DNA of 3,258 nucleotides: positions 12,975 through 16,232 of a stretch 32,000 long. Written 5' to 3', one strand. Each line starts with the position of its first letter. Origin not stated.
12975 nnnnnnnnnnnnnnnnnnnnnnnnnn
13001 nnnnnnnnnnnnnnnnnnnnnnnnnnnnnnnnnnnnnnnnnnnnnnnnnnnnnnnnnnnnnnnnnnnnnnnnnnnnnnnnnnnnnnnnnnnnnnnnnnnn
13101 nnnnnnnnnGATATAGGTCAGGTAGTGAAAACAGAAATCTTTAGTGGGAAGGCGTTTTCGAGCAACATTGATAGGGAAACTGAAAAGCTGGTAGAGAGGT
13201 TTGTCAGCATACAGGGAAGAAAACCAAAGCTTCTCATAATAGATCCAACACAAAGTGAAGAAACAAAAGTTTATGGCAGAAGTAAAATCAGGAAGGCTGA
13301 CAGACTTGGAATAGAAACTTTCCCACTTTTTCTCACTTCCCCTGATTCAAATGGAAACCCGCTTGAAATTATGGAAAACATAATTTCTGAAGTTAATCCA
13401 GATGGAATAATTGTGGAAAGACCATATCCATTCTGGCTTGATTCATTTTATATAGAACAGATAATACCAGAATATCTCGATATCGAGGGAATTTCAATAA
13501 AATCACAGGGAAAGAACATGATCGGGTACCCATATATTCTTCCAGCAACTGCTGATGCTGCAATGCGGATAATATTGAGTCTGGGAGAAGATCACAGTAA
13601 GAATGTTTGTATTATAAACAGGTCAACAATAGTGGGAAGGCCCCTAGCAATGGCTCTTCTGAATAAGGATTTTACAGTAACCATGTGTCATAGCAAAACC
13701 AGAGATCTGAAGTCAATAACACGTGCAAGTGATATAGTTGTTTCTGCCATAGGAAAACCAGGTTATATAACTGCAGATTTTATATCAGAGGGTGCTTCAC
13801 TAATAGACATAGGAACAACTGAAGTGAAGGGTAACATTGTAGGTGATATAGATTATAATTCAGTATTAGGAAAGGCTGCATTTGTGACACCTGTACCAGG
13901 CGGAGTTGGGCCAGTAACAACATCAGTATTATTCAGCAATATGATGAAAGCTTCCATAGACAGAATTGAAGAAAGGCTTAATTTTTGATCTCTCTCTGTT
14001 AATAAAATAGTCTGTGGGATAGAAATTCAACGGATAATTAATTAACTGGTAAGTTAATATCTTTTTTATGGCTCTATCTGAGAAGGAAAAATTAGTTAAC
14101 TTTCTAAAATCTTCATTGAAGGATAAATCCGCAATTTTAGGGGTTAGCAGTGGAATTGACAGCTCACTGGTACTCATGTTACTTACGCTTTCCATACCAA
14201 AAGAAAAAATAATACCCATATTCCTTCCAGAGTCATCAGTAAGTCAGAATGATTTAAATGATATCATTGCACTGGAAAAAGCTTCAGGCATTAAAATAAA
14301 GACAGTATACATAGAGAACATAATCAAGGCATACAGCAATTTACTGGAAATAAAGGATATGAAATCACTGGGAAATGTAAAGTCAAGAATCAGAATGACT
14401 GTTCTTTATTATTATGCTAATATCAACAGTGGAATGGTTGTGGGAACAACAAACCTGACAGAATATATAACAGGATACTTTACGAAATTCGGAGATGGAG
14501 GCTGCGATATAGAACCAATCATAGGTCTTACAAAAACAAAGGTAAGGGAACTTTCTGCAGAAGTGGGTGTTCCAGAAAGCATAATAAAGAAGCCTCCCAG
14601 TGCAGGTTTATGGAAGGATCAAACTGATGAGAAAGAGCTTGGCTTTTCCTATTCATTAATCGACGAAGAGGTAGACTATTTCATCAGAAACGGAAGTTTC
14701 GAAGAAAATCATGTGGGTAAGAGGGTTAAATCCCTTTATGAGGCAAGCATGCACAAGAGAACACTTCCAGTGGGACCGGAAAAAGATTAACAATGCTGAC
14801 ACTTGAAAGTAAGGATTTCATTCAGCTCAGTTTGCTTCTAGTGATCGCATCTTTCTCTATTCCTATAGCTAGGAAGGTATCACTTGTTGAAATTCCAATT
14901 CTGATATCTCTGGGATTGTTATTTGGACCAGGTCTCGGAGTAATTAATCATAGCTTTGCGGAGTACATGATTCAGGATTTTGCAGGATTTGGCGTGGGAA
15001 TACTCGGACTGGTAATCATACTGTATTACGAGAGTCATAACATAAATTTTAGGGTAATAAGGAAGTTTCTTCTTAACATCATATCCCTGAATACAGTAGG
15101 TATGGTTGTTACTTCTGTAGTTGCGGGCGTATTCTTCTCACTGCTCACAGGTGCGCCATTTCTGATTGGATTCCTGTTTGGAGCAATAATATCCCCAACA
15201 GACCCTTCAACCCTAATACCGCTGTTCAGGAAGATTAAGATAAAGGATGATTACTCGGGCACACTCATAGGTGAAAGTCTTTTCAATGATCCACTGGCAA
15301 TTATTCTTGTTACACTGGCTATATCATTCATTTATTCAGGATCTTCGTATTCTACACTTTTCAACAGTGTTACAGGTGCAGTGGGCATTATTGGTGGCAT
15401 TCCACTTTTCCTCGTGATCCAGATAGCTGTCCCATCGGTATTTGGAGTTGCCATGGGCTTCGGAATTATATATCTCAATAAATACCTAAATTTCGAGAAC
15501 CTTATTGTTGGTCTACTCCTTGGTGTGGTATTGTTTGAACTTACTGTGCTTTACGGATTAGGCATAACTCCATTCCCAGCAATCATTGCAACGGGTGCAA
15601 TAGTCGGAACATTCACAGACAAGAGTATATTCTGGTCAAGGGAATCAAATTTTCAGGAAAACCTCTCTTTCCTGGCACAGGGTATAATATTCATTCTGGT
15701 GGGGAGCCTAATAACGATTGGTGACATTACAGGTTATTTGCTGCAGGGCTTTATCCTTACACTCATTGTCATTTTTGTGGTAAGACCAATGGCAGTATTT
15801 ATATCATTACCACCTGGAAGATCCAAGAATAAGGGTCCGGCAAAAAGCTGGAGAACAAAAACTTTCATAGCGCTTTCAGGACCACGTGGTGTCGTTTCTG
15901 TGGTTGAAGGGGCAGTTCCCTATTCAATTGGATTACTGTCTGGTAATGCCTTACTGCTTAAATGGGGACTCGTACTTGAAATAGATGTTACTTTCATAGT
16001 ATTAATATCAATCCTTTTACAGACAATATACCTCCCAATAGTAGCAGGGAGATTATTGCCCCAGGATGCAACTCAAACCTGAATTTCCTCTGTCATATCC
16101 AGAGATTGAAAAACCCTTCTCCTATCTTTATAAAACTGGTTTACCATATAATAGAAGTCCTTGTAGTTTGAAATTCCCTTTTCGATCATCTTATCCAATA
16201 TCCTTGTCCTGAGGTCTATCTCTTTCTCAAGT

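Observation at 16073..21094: Four-gene operon: two paralogous FlaI/PilB-type ATPases bracket a platform protein split into two genes, with no pilin, peptidase or archaellum genes nearby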

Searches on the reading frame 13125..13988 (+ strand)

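Call 27: search_protein_families(library=pfam, proteins=[window:13125-13988:+], max_evalue=0.001)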
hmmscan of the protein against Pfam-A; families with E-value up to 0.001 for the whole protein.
window:13125-13988:+ (287 aa): 2 families
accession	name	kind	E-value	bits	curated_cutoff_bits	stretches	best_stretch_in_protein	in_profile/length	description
PF02882.25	THF_DHG_CYH_C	-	2.5e-48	163.9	27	1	129-276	6-155/160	Tetrahydrofolate dehydrogenase/cyclohydrolase, NAD(P)-binding domain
PF00763.28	THF_DHG_CYH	-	5.5e-10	40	32.8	1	7-120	2-114/115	Tetrahydrofolate dehydrogenase/cyclohydrolase, catalytic domain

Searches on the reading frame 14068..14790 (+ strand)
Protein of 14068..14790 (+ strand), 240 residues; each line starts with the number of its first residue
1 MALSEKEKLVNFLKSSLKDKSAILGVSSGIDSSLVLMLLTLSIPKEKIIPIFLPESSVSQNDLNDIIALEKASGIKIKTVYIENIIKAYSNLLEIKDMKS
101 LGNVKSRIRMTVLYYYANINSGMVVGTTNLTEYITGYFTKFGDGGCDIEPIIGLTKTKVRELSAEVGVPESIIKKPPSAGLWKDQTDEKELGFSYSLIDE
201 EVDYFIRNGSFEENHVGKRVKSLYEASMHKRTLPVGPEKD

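Call 27: search_protein_families(library=pfam, proteins=[window:14068-14790:+], max_evalue=0.001)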
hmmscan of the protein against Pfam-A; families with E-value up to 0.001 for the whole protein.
window:14068-14790:+ (240 aa): 1 family
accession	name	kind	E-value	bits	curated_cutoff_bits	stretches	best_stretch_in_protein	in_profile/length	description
PF02540.23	NAD_synthase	-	1.9e-64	217.6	21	1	7-234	3-242/242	NAD synthase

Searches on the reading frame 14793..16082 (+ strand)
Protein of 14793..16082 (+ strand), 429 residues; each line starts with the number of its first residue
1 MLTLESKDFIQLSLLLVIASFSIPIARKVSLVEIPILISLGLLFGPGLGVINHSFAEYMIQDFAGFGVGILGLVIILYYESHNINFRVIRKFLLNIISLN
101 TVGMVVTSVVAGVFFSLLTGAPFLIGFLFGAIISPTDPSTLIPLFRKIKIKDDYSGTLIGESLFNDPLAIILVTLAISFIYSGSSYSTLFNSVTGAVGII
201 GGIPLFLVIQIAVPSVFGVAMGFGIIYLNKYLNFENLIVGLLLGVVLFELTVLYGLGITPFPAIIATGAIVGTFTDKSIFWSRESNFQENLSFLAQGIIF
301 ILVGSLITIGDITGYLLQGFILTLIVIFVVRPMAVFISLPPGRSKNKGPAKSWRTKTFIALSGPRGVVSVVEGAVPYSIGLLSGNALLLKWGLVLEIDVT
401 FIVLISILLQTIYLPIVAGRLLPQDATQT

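Call 27: search_protein_families(library=pfam, proteins=[window:14793-16082:+], max_evalue=0.001)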
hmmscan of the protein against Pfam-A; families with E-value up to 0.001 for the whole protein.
window:14793-16082:+ (429 aa): 1 family
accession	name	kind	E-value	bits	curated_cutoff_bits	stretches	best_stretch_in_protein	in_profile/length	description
PF00999.27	Na_H_Exchanger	-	5.1e-33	114.9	26.2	1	17-417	2-372/375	Sodium/hydrogen exchanger, transmembrane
